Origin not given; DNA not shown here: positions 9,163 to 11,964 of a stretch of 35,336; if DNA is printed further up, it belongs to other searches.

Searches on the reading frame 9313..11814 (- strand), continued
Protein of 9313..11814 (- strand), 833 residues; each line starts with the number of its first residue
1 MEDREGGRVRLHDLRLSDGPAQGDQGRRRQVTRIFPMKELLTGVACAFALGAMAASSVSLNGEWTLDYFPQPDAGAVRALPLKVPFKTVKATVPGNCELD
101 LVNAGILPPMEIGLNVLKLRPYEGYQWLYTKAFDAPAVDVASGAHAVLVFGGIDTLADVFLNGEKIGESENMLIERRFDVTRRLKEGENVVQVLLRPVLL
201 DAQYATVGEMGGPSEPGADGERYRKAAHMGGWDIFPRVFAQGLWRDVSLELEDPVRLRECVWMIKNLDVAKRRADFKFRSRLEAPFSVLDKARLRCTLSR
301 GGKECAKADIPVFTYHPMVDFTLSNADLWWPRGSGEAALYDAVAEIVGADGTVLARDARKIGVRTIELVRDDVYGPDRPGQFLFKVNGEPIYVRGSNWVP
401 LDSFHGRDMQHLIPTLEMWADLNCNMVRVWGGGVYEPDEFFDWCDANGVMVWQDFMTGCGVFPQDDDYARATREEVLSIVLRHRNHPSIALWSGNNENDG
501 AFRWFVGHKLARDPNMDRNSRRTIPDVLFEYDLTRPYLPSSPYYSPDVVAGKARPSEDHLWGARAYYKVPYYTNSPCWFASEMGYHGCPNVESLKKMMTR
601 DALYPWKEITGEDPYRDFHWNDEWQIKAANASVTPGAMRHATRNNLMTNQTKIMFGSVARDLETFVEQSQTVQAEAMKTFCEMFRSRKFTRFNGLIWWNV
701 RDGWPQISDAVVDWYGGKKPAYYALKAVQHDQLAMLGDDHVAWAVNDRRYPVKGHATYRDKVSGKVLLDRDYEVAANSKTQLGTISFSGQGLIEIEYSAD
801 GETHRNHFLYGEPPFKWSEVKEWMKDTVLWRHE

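Call 32: search_solved_structures(query=window:9313-11706:-, max_evalue=1e-100, show_alignments=1)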
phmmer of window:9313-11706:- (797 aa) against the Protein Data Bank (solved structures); distinct sequences matched with E-value up to 1e-100: 3.
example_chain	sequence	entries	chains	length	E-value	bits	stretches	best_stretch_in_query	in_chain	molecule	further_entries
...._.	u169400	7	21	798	1.2e-214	718.1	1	17-793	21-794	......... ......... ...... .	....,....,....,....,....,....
9np9_A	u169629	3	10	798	2.8e-214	716.8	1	17-793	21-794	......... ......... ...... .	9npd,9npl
9npn_A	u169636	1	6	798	7.7e-214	715.4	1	17-793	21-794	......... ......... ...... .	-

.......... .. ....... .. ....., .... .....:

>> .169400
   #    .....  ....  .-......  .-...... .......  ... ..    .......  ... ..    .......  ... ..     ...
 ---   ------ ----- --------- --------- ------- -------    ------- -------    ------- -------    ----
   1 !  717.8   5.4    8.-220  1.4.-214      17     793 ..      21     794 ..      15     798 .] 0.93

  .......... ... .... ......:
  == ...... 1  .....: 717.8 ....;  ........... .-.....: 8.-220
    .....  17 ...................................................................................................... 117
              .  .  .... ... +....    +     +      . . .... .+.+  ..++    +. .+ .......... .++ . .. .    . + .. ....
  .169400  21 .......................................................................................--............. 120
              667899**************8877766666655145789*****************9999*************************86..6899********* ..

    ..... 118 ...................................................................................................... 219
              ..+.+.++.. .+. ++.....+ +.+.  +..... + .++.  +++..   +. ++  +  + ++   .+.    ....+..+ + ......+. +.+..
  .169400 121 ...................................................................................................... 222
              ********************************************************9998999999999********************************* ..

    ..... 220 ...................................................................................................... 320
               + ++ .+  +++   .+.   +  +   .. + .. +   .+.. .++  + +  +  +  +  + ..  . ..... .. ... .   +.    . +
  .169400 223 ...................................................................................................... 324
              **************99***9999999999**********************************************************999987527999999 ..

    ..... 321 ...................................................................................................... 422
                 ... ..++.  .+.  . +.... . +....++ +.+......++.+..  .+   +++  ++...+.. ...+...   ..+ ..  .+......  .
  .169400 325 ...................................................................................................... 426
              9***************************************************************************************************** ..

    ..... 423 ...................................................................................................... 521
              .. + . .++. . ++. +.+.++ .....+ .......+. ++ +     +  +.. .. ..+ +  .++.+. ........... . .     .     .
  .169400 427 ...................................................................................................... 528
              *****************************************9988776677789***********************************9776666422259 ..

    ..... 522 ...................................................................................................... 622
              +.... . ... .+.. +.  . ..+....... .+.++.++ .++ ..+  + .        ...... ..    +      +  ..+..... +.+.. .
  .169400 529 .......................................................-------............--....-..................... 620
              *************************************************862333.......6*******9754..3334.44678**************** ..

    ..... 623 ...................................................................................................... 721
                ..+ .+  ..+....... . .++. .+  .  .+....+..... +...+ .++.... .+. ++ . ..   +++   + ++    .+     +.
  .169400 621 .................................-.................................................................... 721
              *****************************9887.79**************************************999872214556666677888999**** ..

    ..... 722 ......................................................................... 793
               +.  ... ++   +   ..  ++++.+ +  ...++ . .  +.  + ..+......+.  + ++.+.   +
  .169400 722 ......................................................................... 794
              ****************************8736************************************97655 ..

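Call 91: find_encoding_contigs(protein=P0124, flank=10000, max_places=3)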
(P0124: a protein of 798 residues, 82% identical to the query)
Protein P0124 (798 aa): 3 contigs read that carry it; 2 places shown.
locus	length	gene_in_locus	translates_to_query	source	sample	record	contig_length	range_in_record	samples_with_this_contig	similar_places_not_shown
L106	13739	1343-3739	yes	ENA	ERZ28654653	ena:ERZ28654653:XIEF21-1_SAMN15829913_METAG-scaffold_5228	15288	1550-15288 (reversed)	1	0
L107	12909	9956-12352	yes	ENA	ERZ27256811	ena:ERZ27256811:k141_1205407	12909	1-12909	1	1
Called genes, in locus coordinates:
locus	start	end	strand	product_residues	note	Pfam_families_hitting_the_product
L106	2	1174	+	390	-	?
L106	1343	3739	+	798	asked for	PF02837:Glyco_hydro_2_N, PF22666:Glyco_hydro_2_N2, PF00703:Glyco_hydro_2 (weak)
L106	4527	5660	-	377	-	PF13377:Peripla_BP_3, PF00165:HTH_AraC (faint), PF12833:HTH_18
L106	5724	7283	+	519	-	PF09820:AAA-ATPase_like, PF08011:PDDEXK_9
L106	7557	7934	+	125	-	PF13366:PDDEXK_3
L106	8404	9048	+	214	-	PF19570:DUF6088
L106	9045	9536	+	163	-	PF08843:AbiEii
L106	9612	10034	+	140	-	PF08843:AbiEii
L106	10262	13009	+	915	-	-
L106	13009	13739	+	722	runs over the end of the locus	PF03009:GDPD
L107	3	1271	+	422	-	?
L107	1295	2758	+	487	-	PF01554:MatE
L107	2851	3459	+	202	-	PF13580:SIS_2, PF01380:SIS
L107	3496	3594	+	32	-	-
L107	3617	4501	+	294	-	PF00480:ROK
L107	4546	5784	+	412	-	PF07690:MFS_1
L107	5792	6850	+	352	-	PF00392:GntR, PF13407:Peripla_BP_4, PF00532:Peripla_BP_1, PF13377:Peripla_BP_3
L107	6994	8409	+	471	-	PF01637:ATPase_2, PF13191:AAA_16 (weak)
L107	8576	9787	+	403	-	PF25199:nSTAND_NTPase5 (faint), PF13173:AAA_14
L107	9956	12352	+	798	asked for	PF02837:Glyco_hydro_2_N, PF22666:Glyco_hydro_2_N2, PF00703:Glyco_hydro_2 (weak)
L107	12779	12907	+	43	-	?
